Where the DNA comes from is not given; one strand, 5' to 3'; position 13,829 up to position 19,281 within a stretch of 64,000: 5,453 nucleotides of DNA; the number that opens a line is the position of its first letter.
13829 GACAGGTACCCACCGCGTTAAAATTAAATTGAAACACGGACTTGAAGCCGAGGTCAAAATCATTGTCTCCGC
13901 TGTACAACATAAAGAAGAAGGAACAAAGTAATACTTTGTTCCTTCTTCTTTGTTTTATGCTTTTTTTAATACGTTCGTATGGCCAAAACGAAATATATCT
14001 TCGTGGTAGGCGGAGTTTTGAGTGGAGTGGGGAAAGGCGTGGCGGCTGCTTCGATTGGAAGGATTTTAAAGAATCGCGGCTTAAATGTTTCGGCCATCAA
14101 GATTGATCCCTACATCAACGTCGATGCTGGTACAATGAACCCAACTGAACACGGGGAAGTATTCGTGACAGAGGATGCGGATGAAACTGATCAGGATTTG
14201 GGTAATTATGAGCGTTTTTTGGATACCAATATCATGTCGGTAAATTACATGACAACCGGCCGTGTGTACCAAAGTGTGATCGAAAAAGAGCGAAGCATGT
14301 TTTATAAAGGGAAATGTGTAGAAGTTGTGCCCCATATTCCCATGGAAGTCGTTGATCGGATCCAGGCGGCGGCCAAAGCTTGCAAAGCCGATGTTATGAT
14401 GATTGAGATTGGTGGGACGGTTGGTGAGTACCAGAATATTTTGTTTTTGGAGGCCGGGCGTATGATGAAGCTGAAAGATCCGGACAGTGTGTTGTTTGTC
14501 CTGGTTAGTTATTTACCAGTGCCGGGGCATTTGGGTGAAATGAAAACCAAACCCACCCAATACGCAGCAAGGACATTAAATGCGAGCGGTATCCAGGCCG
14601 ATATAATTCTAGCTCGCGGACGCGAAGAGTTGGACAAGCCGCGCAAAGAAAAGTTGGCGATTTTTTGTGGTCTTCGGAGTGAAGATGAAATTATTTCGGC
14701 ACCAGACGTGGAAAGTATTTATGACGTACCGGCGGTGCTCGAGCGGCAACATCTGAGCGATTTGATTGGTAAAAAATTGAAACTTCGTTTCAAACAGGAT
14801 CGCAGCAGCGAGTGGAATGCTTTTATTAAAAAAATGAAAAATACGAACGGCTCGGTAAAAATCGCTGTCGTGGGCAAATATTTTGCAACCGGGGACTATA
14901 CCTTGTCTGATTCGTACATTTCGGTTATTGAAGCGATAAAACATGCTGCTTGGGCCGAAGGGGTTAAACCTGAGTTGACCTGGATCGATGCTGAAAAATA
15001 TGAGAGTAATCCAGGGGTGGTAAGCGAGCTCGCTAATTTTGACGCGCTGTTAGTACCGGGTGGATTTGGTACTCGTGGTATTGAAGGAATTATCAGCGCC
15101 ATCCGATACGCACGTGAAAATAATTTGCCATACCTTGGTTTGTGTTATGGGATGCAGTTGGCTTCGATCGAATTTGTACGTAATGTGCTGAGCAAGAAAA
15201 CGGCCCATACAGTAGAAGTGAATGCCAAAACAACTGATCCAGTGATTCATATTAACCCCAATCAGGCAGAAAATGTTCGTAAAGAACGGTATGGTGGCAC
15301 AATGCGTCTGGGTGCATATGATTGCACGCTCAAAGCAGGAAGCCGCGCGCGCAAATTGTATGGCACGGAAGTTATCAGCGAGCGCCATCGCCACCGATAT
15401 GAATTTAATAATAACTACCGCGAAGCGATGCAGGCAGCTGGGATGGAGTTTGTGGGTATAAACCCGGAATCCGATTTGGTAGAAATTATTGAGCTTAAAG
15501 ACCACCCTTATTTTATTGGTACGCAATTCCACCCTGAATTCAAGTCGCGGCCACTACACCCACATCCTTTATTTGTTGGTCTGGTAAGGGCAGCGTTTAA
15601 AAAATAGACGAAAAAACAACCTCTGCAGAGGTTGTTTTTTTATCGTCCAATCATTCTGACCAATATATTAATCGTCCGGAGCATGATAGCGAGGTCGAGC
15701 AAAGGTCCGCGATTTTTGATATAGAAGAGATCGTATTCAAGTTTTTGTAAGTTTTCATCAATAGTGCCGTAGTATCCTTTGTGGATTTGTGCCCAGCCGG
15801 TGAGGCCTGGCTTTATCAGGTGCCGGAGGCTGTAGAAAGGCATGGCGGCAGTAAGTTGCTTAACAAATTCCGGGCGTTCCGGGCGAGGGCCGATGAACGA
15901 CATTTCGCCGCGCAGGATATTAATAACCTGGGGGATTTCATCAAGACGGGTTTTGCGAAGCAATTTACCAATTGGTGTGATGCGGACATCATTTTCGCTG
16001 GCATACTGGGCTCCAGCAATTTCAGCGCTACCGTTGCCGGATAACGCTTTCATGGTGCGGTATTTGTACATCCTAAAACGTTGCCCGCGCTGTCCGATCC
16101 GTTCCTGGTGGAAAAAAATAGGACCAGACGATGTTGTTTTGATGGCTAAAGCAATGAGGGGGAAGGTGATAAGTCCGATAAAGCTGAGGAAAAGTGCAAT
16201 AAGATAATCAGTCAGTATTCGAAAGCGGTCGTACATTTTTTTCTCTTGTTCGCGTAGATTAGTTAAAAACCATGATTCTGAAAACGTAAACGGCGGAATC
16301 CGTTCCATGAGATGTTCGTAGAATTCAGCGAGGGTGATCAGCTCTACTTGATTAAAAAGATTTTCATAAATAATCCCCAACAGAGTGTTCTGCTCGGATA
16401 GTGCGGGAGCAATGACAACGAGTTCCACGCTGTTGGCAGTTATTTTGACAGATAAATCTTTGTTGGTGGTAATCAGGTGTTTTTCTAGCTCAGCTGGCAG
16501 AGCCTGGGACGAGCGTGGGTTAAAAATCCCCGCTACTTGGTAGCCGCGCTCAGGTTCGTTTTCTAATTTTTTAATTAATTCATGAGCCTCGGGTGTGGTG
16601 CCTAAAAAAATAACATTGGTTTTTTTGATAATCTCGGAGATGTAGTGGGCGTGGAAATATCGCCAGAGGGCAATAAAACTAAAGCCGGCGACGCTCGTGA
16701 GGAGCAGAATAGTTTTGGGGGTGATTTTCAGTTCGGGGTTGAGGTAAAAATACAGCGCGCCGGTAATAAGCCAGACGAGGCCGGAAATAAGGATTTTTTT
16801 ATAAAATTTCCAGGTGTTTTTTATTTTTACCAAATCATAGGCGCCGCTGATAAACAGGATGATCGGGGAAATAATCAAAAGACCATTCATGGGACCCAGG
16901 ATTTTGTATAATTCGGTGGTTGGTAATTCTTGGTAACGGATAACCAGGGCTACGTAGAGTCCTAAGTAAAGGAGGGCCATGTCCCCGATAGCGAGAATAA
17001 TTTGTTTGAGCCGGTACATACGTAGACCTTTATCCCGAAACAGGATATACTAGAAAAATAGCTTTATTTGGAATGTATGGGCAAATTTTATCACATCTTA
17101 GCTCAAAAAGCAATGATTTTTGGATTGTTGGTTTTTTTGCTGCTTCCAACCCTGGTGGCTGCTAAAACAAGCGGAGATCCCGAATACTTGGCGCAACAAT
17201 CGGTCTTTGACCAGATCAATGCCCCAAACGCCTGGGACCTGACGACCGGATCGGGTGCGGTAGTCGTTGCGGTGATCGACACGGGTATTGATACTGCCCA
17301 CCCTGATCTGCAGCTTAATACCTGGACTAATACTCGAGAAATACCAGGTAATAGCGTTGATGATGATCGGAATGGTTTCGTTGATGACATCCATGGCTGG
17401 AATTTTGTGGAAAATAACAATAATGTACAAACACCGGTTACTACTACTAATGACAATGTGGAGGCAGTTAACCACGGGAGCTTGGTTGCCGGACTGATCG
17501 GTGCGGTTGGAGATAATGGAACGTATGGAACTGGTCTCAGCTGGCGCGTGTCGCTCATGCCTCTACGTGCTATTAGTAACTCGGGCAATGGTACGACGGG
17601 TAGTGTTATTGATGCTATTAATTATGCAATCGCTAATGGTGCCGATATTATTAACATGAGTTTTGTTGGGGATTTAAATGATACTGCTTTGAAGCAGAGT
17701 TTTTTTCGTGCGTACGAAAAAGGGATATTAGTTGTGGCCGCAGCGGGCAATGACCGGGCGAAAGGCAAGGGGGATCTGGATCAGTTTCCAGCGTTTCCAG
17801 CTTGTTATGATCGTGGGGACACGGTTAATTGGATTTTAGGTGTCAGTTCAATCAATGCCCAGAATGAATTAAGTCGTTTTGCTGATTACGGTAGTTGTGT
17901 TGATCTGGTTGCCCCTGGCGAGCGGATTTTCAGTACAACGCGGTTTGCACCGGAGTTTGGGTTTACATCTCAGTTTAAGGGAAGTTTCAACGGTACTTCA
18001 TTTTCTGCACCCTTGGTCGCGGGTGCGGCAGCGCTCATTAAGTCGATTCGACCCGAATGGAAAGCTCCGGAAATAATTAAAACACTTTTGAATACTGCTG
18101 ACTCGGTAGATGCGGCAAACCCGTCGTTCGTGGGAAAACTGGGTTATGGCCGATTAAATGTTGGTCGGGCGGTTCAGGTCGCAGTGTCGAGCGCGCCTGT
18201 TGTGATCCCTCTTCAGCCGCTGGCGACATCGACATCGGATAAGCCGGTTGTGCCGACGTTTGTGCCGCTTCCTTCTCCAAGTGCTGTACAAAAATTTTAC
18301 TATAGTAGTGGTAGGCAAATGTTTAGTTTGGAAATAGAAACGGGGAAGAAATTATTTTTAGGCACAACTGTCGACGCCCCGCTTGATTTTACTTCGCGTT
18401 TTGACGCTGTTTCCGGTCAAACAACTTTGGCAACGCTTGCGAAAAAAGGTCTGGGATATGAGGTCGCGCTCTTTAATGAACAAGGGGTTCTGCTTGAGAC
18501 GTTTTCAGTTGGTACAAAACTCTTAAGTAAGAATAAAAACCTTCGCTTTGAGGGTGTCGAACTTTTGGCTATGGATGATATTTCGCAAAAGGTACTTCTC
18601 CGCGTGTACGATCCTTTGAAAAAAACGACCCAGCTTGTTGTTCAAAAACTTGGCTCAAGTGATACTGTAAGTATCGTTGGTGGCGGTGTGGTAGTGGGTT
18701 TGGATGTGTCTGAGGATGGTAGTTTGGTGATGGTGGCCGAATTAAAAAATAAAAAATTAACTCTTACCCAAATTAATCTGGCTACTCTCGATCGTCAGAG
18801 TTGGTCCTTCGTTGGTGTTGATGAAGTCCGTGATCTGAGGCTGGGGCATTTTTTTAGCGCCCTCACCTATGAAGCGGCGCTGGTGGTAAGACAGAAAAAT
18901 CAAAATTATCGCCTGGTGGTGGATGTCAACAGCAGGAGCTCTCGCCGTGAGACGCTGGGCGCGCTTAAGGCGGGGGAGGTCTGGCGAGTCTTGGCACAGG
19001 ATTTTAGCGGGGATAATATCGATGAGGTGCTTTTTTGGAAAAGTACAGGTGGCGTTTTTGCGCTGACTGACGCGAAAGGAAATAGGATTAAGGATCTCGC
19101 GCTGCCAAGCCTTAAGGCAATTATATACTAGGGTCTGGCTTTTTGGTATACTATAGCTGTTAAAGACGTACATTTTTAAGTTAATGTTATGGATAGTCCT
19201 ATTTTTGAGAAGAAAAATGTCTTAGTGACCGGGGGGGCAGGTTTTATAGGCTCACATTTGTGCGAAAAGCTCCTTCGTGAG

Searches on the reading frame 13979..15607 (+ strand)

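Call 74: search_protein_families(library=pfam, proteins=[window:13979-15607:+], max_evalue=0.0001)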
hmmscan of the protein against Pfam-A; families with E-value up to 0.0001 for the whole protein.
window:13979-15607:+ (542 aa): 4 families
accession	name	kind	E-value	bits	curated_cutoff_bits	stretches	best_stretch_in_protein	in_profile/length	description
PF06418.20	CTP_synth_N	-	2.7e-100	335.6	26.1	1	5-269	1-265/265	CTP synthase N-terminus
PF00117.34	GATase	-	4.7e-38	131.2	22.8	1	309-536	2-188/190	Glutamine amidotransferase class-I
PF01656.29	CbiA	-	1e-05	25.9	25.4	1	14-183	7-54/125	CobQ/CobB/MinD/ParA nucleotide binding domain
PF07722.19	Peptidase_C26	-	2.4e-05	24.6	20.5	1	375-520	98-219/219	Peptidase C26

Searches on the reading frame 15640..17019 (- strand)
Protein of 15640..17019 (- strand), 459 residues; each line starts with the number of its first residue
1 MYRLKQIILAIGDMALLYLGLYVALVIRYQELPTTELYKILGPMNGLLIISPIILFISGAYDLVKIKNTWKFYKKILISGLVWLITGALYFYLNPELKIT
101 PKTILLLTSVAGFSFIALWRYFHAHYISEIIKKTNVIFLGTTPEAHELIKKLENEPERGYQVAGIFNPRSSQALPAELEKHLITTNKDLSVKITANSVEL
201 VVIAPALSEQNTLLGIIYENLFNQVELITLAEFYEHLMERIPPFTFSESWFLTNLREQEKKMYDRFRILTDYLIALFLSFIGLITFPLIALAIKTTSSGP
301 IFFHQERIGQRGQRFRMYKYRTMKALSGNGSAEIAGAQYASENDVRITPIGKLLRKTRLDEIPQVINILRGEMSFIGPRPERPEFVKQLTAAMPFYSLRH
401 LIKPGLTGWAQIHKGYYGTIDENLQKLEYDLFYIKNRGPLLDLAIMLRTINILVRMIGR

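Call 74: search_protein_families(library=pfam, proteins=[window:15640-17019:-], max_evalue=0.0001)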
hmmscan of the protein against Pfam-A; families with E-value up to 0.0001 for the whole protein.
window:15640-17019:- (459 aa): 2 families
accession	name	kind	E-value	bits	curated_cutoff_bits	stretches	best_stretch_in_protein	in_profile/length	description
PF02397.22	Bac_transf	-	4.8e-57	192.8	27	1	269-454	3-178/179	Bacterial sugar transferase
PF13727.12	CoA_binding_3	-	6.8e-08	33.2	25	1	58-219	3-163/175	CoA-binding domain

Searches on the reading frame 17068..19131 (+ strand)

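Call 74: search_protein_families(library=pfam, proteins=[window:17068-19131:+], max_evalue=0.0001)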
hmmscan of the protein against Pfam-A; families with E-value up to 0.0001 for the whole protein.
window:17068-19131:+ (687 aa): 1 family
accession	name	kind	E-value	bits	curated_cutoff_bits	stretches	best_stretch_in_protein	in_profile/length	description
PF00082.27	Peptidase_S8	-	3.5e-52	178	21.8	1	64-361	3-288/288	Subtilase family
